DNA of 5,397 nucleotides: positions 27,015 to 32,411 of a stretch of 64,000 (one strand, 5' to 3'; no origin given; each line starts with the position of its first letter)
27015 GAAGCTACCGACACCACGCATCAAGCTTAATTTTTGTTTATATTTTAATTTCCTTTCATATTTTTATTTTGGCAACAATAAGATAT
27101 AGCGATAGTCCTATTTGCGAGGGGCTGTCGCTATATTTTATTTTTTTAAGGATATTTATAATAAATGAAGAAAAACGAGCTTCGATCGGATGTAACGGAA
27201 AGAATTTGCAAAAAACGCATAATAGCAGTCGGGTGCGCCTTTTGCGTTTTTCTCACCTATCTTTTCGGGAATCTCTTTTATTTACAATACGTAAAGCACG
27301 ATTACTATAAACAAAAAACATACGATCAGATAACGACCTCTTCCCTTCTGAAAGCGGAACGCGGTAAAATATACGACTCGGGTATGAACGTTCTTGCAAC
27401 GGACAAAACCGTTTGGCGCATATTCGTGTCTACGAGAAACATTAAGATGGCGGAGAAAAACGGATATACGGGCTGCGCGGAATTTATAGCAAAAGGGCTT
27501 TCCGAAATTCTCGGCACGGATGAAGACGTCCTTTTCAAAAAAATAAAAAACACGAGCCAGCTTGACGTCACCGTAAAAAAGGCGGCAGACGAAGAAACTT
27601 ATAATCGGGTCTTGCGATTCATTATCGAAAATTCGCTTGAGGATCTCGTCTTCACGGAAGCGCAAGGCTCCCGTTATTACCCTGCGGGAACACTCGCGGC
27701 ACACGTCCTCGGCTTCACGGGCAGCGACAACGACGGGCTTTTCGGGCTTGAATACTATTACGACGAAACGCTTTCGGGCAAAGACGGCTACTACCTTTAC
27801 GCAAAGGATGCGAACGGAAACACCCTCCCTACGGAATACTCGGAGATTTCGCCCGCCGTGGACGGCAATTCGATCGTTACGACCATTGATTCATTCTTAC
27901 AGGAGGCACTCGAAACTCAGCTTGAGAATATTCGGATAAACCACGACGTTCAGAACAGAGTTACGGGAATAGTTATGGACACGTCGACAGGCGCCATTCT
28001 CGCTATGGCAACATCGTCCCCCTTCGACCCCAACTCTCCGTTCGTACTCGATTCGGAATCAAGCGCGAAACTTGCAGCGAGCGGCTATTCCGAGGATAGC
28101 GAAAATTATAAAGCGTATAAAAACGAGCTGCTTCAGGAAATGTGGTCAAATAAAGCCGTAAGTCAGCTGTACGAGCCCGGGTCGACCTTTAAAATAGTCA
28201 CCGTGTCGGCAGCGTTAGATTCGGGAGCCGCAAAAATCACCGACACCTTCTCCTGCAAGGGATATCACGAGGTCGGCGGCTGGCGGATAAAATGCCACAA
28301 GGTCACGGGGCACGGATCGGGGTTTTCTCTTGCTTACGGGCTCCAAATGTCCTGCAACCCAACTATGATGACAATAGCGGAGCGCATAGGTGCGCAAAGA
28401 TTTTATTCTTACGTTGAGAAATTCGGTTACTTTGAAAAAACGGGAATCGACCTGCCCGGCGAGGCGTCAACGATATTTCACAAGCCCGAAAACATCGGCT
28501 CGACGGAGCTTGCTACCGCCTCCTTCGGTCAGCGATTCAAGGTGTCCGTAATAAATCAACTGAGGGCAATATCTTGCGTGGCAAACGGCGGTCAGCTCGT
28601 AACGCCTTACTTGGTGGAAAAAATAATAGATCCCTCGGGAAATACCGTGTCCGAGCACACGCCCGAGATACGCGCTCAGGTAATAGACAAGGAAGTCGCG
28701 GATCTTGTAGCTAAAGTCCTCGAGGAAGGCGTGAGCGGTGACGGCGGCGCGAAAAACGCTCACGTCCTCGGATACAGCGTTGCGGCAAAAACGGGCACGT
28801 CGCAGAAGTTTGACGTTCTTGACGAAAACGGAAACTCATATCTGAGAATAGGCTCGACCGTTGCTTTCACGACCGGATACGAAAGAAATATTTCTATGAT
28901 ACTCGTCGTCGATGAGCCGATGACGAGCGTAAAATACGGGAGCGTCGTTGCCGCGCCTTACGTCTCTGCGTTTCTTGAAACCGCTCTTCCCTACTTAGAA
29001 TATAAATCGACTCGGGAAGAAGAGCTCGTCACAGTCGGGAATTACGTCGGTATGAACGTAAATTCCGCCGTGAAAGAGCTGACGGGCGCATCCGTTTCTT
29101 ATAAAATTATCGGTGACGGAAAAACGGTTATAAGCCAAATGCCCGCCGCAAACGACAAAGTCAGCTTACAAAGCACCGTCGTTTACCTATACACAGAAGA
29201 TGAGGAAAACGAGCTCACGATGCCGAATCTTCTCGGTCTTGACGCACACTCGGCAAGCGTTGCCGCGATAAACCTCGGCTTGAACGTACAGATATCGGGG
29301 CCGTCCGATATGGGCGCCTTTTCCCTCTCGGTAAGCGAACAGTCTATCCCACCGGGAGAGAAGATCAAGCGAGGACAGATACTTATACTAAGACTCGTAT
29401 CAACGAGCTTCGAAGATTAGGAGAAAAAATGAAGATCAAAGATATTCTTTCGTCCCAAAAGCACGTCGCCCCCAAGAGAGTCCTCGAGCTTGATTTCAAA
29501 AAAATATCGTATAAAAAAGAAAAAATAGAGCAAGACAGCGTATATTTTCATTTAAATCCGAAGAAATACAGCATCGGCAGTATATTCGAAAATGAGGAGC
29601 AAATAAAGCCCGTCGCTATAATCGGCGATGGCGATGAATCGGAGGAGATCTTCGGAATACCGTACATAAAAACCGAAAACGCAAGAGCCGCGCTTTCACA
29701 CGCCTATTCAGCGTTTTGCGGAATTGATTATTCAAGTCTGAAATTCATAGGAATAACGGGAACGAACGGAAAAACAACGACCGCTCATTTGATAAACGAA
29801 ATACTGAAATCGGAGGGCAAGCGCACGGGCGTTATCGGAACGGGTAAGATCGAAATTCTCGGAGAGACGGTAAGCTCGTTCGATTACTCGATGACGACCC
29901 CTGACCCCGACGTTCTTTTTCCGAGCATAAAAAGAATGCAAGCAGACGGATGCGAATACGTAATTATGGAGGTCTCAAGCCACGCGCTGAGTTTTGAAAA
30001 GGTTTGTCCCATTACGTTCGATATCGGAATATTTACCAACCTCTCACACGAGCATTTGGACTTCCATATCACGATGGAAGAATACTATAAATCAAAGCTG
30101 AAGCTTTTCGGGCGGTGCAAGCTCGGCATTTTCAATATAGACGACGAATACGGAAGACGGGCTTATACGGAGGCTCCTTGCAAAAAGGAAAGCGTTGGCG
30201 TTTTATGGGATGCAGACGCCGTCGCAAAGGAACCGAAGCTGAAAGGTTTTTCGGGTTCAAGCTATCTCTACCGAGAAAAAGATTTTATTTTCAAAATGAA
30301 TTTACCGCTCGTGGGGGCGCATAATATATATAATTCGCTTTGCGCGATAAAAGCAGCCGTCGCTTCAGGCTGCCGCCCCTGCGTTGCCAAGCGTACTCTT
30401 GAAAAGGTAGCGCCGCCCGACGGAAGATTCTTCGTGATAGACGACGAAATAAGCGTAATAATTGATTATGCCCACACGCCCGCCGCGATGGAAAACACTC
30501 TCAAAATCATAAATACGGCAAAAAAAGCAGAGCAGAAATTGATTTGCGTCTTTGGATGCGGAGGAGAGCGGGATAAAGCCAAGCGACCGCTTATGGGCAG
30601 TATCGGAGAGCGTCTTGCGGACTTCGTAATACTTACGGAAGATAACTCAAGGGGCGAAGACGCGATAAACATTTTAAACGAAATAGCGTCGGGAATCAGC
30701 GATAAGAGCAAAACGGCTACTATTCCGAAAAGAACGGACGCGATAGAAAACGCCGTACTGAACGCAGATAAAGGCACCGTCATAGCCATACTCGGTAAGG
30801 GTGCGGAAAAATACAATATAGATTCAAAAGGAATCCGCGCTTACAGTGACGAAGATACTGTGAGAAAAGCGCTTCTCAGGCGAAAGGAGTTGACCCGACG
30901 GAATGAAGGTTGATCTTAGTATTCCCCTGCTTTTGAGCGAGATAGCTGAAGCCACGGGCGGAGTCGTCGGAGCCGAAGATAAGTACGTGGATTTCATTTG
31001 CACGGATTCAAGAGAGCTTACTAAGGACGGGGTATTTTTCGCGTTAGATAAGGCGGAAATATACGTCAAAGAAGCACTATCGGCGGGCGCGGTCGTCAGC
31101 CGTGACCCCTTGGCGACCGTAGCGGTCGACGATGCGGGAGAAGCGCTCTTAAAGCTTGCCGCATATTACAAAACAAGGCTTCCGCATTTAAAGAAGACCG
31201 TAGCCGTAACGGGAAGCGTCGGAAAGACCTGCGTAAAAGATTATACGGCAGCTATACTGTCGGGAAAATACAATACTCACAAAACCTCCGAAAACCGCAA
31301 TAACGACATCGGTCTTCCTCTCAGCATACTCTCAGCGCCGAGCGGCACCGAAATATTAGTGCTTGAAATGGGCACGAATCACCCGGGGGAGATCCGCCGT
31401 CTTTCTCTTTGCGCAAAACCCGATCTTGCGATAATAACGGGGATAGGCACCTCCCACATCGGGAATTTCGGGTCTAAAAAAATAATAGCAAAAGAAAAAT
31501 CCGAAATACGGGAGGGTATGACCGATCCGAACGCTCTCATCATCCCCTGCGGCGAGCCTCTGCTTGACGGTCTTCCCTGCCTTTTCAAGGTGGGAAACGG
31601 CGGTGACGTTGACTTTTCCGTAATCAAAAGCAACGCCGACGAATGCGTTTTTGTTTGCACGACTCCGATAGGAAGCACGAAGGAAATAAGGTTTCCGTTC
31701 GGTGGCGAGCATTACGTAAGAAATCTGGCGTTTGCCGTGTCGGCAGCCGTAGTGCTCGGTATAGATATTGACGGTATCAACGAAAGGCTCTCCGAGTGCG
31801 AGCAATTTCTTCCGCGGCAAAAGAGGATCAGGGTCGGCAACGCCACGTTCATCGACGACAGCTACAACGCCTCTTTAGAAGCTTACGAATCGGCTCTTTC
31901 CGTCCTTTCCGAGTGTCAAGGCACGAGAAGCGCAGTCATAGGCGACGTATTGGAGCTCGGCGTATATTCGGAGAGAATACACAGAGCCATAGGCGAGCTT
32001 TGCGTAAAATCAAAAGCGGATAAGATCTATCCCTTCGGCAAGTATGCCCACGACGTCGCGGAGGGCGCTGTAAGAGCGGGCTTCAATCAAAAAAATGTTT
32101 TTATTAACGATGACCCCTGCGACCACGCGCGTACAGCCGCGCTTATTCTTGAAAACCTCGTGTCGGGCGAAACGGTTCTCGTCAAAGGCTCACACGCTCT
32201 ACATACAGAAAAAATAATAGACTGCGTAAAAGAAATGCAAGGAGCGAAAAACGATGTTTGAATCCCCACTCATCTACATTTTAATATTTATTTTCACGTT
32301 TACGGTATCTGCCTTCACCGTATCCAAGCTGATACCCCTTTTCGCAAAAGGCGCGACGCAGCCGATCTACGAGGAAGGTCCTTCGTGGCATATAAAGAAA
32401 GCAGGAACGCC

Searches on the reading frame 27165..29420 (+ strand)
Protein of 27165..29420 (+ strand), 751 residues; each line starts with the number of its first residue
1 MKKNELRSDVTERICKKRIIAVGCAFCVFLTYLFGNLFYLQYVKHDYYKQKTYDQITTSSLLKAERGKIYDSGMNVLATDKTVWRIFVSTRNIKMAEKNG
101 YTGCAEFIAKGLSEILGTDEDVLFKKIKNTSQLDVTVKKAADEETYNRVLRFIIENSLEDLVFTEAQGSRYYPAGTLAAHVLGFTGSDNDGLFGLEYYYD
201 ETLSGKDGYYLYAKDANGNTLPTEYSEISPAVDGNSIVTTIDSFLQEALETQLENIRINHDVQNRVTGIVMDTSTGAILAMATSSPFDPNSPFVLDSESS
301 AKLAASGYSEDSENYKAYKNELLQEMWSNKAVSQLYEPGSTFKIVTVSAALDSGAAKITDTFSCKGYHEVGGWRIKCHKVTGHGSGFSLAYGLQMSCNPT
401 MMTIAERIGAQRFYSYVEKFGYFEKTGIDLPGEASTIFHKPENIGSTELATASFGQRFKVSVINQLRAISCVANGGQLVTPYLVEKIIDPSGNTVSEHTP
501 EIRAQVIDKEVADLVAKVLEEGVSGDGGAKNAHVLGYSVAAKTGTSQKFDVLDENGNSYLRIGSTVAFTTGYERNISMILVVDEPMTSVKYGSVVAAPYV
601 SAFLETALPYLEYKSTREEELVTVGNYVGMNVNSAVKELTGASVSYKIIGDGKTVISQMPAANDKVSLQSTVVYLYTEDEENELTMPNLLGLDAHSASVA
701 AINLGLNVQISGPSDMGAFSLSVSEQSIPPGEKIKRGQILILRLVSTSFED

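Call 59: search_protein_families(library=pfam, proteins=[window:27165-29420:+], max_evalue=0.00001)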
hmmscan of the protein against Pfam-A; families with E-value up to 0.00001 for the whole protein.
window:27165-29420:+ (751 aa): 3 families
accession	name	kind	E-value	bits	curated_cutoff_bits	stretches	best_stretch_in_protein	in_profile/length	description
PF00905.27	Transpeptidase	-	3.4e-62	210.8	22.1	1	268-604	3-298/299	Penicillin binding protein transpeptidase domain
PF03717.20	PBP_dimer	-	2.2e-19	71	24.4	1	63-222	3-177/180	Penicillin-binding Protein dimerisation domain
PF03793.24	PASTA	-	1.4e-15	57.4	23.2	1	622-677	1-62/64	PASTA domain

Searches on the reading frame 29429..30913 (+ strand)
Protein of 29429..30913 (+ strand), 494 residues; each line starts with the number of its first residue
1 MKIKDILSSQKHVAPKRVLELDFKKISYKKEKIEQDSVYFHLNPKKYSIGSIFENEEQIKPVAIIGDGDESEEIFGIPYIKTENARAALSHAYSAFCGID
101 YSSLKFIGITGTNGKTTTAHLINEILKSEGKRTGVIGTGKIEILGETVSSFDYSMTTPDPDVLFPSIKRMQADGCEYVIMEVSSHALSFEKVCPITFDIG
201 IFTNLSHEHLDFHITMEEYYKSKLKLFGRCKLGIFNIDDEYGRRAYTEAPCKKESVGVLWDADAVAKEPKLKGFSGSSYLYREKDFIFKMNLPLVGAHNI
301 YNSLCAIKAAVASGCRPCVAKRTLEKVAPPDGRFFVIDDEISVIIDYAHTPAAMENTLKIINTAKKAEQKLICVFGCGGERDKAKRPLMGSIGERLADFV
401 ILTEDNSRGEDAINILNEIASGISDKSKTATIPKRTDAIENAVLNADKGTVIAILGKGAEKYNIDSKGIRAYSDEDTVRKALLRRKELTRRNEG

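Call 59: search_protein_families(library=pfam, proteins=[window:29429-30913:+], max_evalue=0.00001)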
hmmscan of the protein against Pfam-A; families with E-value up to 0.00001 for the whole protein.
window:29429-30913:+ (494 aa): 2 families
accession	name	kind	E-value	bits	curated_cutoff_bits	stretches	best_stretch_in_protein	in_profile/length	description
PF08245.18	Mur_ligase_M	-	5.4e-46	157.5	24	1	109-309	1-199/200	Mur ligase middle domain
PF02875.26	Mur_ligase_C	-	2e-29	103.5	28.4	1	332-458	1-127/127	Mur ligase, glutamate ligase domain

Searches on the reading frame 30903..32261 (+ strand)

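Call 59: search_protein_families(library=pfam, proteins=[window:30903-32261:+], max_evalue=0.00001)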
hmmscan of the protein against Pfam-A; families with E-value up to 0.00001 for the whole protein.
window:30903-32261:+ (452 aa): 2 families
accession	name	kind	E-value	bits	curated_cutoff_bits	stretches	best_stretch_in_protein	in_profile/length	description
PF08245.18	Mur_ligase_M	-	1.9e-30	106.8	24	1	102-281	1-199/200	Mur ligase middle domain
PF02875.26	Mur_ligase_C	-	4.6e-10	40.9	28.4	1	308-431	5-127/127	Mur ligase, glutamate ligase domain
